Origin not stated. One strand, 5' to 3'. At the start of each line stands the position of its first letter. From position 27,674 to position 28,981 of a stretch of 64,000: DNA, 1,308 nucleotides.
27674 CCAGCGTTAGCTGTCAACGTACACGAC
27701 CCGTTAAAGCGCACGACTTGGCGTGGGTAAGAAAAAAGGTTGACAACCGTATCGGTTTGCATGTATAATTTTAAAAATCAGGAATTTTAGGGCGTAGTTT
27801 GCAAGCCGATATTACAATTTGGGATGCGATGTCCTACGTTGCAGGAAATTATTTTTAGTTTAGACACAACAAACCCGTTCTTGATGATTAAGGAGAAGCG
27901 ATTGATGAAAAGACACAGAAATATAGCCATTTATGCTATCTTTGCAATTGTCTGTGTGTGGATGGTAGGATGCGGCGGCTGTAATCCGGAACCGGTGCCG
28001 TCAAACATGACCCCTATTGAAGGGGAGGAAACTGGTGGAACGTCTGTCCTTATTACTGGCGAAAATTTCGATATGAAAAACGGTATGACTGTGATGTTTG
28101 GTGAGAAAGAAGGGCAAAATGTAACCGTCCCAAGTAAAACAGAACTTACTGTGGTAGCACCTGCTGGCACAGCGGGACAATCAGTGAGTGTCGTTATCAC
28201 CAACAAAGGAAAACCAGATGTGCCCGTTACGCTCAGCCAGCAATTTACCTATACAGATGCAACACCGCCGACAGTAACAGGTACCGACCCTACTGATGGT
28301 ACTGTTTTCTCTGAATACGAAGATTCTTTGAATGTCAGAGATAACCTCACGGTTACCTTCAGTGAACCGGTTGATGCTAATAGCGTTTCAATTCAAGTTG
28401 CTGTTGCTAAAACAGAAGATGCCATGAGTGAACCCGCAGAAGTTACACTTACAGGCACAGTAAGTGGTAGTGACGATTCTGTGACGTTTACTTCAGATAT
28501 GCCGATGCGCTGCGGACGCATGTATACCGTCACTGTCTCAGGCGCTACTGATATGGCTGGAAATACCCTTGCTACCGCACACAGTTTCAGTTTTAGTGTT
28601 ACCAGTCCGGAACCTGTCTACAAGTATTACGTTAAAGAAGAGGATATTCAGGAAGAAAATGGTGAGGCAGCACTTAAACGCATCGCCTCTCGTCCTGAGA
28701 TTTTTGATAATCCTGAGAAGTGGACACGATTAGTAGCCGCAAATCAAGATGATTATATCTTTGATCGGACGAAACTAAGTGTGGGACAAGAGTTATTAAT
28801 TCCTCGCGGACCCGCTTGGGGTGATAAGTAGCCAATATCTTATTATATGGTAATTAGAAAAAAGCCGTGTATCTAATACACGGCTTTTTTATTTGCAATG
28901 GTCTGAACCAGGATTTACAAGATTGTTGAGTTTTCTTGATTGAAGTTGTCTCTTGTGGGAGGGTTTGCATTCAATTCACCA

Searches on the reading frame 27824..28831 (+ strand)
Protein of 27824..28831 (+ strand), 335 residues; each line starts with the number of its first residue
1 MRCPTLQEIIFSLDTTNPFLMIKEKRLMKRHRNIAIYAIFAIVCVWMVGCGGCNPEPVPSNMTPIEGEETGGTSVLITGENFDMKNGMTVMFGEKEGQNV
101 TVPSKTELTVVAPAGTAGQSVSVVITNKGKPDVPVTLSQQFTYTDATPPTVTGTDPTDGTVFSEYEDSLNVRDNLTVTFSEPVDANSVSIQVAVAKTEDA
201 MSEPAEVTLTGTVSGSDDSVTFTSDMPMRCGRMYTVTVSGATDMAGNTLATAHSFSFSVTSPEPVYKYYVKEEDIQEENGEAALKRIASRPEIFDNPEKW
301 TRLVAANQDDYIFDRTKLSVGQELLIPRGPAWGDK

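Call 74: find_encoding_contigs(protein=window:27824-28831:+, flank=2500, max_places=10)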
Protein window:27824-28831:+ (335 aa): no gene with exactly this product is on record in the collection.
